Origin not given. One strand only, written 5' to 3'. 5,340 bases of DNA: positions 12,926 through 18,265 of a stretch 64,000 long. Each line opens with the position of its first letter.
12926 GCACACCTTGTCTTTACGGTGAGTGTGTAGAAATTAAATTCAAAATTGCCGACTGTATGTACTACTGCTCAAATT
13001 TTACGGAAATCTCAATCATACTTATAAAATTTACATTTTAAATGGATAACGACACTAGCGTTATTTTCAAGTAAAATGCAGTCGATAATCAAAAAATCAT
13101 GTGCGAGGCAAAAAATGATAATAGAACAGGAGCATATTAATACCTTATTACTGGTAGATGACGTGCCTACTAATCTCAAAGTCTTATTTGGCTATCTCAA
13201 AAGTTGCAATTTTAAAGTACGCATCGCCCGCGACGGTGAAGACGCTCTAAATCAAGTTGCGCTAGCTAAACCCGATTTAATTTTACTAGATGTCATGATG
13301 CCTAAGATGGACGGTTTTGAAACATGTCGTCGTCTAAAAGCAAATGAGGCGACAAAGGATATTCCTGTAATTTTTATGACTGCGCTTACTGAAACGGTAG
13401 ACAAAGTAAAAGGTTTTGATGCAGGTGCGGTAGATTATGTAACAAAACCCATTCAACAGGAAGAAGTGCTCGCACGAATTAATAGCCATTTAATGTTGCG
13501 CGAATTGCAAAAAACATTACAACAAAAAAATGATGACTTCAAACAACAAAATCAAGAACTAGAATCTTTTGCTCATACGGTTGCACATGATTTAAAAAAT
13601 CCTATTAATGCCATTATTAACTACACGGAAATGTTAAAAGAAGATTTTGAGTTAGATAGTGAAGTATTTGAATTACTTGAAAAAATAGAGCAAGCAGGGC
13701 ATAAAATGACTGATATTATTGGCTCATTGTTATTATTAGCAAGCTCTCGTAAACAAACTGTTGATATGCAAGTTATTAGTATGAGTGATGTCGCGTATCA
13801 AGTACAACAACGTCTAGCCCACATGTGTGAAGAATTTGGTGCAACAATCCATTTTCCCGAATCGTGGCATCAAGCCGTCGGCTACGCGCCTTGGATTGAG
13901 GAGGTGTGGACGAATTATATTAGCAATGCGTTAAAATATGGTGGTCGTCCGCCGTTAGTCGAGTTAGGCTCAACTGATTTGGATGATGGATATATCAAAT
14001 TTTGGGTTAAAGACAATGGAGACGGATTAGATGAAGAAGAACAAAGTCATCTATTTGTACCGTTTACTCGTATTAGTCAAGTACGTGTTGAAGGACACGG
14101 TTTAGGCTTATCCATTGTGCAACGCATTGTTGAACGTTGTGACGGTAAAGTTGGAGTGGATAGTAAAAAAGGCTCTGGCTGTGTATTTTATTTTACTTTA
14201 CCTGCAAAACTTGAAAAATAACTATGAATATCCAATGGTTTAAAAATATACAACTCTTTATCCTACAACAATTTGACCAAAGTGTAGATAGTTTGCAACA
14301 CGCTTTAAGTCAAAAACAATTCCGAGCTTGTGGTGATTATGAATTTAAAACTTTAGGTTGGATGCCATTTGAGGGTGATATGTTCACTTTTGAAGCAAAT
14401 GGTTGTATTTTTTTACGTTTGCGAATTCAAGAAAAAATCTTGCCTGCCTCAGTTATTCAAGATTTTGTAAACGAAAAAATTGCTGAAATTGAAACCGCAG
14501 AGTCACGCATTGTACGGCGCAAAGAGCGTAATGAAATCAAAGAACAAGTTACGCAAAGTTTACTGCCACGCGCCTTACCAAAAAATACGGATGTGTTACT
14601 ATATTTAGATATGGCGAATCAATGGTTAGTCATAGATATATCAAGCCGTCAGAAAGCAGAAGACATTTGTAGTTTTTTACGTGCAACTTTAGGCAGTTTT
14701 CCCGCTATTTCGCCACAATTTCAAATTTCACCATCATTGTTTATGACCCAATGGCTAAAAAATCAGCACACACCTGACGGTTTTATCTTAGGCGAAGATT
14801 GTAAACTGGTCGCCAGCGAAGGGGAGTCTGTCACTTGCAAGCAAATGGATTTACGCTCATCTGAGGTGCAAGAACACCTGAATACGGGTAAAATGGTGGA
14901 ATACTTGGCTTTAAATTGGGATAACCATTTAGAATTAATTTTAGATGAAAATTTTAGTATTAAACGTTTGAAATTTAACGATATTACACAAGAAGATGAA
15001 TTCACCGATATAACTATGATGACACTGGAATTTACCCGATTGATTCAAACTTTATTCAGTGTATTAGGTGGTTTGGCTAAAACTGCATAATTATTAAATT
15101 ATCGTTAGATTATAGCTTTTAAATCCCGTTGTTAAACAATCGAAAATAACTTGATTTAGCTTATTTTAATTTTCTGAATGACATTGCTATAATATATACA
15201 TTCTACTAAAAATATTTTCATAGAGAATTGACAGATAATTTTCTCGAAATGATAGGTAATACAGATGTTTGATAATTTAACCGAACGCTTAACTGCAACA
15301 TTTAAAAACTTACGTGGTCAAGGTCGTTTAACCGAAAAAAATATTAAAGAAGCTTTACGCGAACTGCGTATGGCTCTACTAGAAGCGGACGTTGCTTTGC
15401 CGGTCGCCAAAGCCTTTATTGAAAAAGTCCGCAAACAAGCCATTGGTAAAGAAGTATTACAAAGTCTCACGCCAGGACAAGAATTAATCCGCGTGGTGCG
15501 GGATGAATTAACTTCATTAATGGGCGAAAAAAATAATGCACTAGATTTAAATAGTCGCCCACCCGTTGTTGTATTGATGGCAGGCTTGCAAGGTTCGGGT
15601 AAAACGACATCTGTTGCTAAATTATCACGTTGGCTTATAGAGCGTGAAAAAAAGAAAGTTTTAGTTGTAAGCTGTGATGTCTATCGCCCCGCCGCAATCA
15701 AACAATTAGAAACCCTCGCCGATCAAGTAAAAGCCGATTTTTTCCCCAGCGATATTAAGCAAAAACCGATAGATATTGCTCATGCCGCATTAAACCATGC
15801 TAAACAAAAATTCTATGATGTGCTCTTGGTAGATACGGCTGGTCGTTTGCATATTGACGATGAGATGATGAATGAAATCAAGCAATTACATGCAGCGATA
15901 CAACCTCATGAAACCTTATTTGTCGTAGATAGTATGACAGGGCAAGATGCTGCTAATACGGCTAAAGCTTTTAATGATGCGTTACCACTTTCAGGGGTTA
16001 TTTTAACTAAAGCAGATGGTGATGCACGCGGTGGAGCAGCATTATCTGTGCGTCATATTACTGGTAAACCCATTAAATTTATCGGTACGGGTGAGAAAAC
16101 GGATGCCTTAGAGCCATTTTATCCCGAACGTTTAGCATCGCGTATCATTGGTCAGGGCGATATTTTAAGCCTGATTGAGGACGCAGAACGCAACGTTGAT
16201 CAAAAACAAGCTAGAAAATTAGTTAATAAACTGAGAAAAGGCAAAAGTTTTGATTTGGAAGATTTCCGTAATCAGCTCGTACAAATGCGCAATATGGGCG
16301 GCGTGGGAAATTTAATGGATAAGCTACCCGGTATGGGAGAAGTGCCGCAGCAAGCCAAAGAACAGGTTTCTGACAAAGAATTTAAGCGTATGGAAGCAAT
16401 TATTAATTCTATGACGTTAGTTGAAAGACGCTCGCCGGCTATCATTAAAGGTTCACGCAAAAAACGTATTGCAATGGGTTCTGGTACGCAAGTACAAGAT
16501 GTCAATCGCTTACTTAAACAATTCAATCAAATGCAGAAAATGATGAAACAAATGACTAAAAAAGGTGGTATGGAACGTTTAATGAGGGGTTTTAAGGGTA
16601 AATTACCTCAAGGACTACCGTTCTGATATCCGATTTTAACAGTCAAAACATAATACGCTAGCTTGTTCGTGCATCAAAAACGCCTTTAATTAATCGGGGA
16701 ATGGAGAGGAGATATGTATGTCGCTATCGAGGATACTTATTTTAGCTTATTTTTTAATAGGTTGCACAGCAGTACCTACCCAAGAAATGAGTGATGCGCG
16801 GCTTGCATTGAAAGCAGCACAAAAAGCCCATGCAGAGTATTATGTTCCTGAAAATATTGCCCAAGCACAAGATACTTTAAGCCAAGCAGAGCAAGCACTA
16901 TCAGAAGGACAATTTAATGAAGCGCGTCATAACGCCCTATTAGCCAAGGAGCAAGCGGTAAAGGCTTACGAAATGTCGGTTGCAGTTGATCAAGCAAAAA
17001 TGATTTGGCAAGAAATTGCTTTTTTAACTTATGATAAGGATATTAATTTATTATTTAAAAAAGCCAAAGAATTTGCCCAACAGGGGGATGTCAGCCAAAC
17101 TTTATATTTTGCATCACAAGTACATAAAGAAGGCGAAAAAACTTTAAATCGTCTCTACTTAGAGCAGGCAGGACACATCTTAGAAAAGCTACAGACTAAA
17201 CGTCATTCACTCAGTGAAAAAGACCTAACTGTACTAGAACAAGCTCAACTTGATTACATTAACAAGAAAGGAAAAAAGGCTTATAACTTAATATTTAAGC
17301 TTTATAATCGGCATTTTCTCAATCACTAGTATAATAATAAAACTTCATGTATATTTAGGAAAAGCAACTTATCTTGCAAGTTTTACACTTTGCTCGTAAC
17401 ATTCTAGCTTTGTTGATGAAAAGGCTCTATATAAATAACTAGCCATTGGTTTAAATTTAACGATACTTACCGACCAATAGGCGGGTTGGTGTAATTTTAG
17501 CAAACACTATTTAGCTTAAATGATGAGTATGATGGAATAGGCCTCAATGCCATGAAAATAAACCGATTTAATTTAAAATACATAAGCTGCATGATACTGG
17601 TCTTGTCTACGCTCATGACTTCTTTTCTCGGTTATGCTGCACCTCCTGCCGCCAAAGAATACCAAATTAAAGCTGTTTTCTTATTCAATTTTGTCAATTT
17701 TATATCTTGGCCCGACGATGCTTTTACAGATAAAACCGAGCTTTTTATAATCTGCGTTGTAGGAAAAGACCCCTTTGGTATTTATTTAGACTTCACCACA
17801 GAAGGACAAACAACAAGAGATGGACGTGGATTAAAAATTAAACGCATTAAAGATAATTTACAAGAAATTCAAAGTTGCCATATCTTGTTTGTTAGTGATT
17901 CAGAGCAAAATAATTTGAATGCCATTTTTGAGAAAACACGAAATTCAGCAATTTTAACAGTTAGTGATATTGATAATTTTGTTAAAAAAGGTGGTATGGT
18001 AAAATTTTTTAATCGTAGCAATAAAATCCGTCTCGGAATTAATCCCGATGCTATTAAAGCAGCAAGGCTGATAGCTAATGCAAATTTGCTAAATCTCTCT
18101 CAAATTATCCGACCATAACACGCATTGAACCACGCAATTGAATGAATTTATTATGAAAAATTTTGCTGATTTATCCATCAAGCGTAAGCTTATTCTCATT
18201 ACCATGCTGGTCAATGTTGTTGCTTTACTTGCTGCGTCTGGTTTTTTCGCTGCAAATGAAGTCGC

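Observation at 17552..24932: YfiR-like periplasmic protein + ~1630-aa all-in-one phosphorelay ending in an adenylyl/guanylyl cyclase + second hybrid kinase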

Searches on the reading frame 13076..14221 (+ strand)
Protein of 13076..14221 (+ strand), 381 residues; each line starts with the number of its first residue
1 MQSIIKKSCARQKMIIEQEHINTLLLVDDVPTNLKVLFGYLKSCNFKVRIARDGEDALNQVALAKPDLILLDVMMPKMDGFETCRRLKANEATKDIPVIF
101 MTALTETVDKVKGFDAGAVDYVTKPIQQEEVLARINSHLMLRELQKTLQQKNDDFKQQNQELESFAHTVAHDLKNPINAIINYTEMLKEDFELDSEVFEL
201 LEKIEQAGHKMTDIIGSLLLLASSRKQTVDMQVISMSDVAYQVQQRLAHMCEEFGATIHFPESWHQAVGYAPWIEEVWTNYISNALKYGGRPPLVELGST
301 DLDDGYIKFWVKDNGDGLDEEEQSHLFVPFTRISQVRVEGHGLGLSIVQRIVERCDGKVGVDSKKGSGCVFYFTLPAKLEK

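Call 15: search_protein_families(library=pfam, proteins=[window:13076-14221:+], max_evalue=0.001)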
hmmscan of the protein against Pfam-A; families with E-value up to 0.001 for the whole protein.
window:13076-14221:+ (381 aa): 3 families
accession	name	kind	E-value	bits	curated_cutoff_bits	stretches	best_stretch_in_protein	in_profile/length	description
PF00072.30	Response_reg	-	2.2e-29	102.3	30.2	1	25-135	2-110/111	Response regulator receiver domain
PF02518.31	HATPase_c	-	5.5e-21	75.5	26.4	1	272-378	4-110/111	Histidine kinase-, DNA gyrase B-, and HSP90-like ATPase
PF00512.31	HisKA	-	8.3e-15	55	26.9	1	163-224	3-63/66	His Kinase A (phospho-acceptor) domain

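Call 59: search_protein_families(library=ncbifam, proteins=[window:13076-14221:+], max_evalue=0.01)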
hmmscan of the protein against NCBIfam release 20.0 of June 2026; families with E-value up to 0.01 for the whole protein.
window:13076-14221:+ (381 aa): 162 families (the best 25 are shown)
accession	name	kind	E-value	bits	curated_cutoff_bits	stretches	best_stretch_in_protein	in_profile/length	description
NF047465.1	hybrid_HK_LvrA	exception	4.3e-58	197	1200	1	6-376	452-817/819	hybrid histidine kinase/response regulator LvrA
NF007135.0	PRK09581.1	equivalog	1.1e-42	146.4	474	1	23-186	4-166/457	PleD family two-component system response regulator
NF041880.1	EPS_EpsF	equivalog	6.4e-42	143.7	900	2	27-159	1-134/492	response regulator EpsF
NF008318.0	PRK11107.1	equivalog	2e-40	138.7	890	2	18-158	664-806/920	two-component sensor histidine kinase BarA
TIGR02956.1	TMAO_torS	equivalog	5.3e-39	134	676.5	2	163-377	465-682/967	TMAO reductase system sensor histidine kinase/response regulator TorS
NF008099.0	PRK10841.1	equivalog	1.5e-38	132.2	920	2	14-131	818-932/949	two-component system sensor histidine kinase RcsC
NF038297.2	hybrid_HK_HrmK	equivalog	4.9e-37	127.8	725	2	130-378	203-458/607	hybrid histidine kinase/response regulator HrmK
NF008302.0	PRK11091.1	equivalog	1.1e-36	126.4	838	2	150-378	271-506/779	aerobic respiration two-component sensor histidine kinase ArcB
NF011874.0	PRK15347.1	equivalog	9.2e-35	119.9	852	2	24-135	693-806/921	two component system sensor kinase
TIGR02154.1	PhoB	equivalog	5.2e-32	111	296.2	1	23-175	4-152/226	phosphate regulon transcriptional regulator PhoB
NF045944.1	ResRegRpaBCyano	equivalog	9.9e-32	110.1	330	1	25-158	1-129/229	response regulator transcription factor RpaB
NF041947.1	LuxQ_Vibrio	equivalog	1.3e-31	109.3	1200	2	165-379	475-698/843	quorum-sensing autoinducer 2 sensor kinase/phosphatase LuxQ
NF041832.1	near_NosP_CTERM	subfamily_domain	7.4e-31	107.5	400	2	164-378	9-226/370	NahK/ErcS family hybrid sensor histidine kinase/response regulator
NF046044.1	PnpS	equivalog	1.6e-30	106.5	400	1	155-376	163-390/390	two-component system histidine kinase PnpS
TIGR02966.1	phoR_proteo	equivalog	5.7e-30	104.5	334.2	1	154-374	106-332/333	phosphate regulon sensor histidine kinase PhoR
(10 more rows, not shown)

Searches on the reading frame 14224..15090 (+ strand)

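Call 15: search_protein_families(library=pfam, proteins=[window:14224-15090:+], max_evalue=0.001)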
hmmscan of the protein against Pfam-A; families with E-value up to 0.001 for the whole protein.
window:14224-15090:+ (288 aa): 1 family
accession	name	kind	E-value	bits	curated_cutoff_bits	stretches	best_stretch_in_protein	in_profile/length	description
PF04381.17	RdgC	-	5.4e-86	289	25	1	5-283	2-297/298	Putative exonuclease, RdgC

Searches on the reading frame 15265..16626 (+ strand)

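Call 15: search_protein_families(library=pfam, proteins=[window:15265-16626:+], max_evalue=0.001)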
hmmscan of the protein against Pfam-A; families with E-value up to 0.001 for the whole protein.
window:15265-16626:+ (453 aa): 12 families
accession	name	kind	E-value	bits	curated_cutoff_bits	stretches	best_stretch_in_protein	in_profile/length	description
PF00448.28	SRP54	-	2e-75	253.2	22.7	1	100-295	1-195/196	SRP54-type protein, GTPase domain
PF02978.25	SRP_SPB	-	9.5e-35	119.3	27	1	328-427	1-91/91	Signal peptide binding domain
PF02881.24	SRP54_N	-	2.5e-23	82.5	22.4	1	5-82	1-75/75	SRP54-type protein, helical bundle domain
PF13401.12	AAA_22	-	3.1e-07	31.2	27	1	104-213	9-111/130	AAA domain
PF01656.29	CbiA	-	5.2e-07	30.1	25.4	1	110-255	9-88/125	CobQ/CobB/MinD/ParA nucleotide binding domain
PF06414.18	Zeta_toxin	-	1e-05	25.5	22.3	1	97-188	13-100/199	Zeta toxin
PF02492.25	cobW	-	0.00023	21.2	20.7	1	102-251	2-154/180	CobW/HypB/UreG, nucleotide-binding domain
PF20720.3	nSTAND3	-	0.00052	20.2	27.2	0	102-135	19-51/155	Novel STAND NTPase 3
PF13614.12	AAA_31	-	0.00075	19.9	27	0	110-139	12-40/177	AAA domain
PF13191.12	AAA_16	-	0.00076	20.5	32.6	0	98-231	23-148/167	AAA ATPase domain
PF25199.1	nSTAND_NTPase5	-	0.0009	19.5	34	0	94-158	35-98/145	Novel STAND NTPase 5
PF13479.12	AAA_24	-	0.00093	19.5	27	0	101-196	3-77/195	AAA domain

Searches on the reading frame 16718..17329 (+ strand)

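Call 15: search_protein_families(library=pfam, proteins=[window:16718-17329:+], max_evalue=0.001)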
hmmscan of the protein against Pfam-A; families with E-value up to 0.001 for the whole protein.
window:16718-17329:+ (203 aa): 1 family
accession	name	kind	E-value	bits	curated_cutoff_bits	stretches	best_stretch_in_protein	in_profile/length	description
PF14346.11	DUF4398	-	1.2e-08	35.7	27.9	1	22-85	1-64/78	Domain of unknown function (DUF4398)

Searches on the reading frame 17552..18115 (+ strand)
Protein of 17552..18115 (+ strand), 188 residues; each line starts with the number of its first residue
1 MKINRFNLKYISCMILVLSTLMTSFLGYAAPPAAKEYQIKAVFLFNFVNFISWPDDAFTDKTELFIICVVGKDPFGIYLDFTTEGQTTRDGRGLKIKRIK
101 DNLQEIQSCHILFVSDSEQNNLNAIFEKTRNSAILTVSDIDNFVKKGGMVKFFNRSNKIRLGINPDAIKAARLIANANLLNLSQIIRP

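Call 74: predict_structure(alignment_id=A1)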
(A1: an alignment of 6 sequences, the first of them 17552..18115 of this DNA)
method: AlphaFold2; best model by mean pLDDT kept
length: 188 residues; sequences in the alignment: 6
mean_pLDDT: 82.2   pTM: 0.74
mean pLDDT of the five models: 82.2, 80.6, 80.3, 79.9, 78.9
residues with pLDDT >= 90: 97; 70-90: 48; 50-70: 28; < 50: 15
segments of 3 or more residues with pLDDT < 50: 1-4, 26-32, 185-188
pLDDT, mean of each block of 10 residues (from residue 1): 51 65 50 71 90 91 94 91 89 93 90 95 92 94 92 85 90 82 52
secondary structure, 60 per line:
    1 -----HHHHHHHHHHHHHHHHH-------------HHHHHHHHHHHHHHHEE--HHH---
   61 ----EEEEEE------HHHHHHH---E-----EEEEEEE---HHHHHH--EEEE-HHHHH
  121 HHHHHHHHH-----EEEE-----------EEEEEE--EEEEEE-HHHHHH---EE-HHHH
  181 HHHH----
elements in order: H6-22 H36-50 E65-70 H77-83 E93-99 H103-108 E111-114 H116-129 E135-138 E150-155 E158-163 H165-170 H177-184

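Call 77: fold_search(model_id=the predicted structure, library=pdb)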
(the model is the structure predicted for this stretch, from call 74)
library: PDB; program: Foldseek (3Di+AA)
matches with E <= 10: 1167; with E <= 0.001: 18
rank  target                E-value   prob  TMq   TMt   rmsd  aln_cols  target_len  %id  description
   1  4yn7_A                3.1e-08  1.00  0.62  0.74   3.1       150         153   18  Non-oxidized YfiR (released 2015-04-22)
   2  4yn9_A                5.6e-08  1.00  0.58  0.70   3.6       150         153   18  YfiR mutant-C110S (released 2015-04-22)
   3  4yna_C                5.9e-08  1.00  0.60  0.74   3.5       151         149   19  Oxidized YfiR (released 2015-04-22)
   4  4zhu_A                7.1e-08  1.00  0.62  0.75   3.5       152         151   18  Crystal structure of a bacterial repressor protein (released 2016-04-27)
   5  5eb1_C                1.2e-07  1.00  0.60  0.74   3.2       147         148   19  the YfiB-YfiR complex (released 2016-05-18)
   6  5eb1_A                1.4e-07  1.00  0.60  0.75   3.2       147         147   19  the YfiB-YfiR complex (released 2016-05-18)
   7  6ikk_B                1.8e-07  1.00  0.60  0.74   3.2       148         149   19  Crystal structure of YfiB(L43P) in complex with YfiR (released 2019-03-13)
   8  4zhu_B                2.5e-07  1.00  0.59  0.73   3.4       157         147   17  Crystal structure of a bacterial repressor protein (released 2016-04-27)
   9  4yn9_B                2.9e-07  1.00  0.59  0.73   3.4       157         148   16  YfiR mutant-C110S (released 2015-04-22)
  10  4yna_D                3.3e-07  1.00  0.59  0.74   3.2       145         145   19  Oxidized YfiR (released 2015-04-22)
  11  4zhy_A                4.2e-07  1.00  0.60  0.73   3.3       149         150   18  Crystal structure of a bacterial signalling complex (released 2016-04-27)
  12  4xjy_D                5.0e-07  1.00  0.59  0.73   3.3       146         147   20  Periplasmic repressor protein YfiR (released 2016-01-20)
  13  4xjy_C                6.0e-07  1.00  0.60  0.71   3.2       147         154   19  Periplasmic repressor protein YfiR (released 2016-01-20)
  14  4yn7_B                8.1e-07  1.00  0.61  0.75   3.4       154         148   19  Non-oxidized YfiR (released 2015-04-22)
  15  4xjy_A                1.5e-06  1.00  0.59  0.73   3.2       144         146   19  Periplasmic repressor protein YfiR (released 2016-01-20)
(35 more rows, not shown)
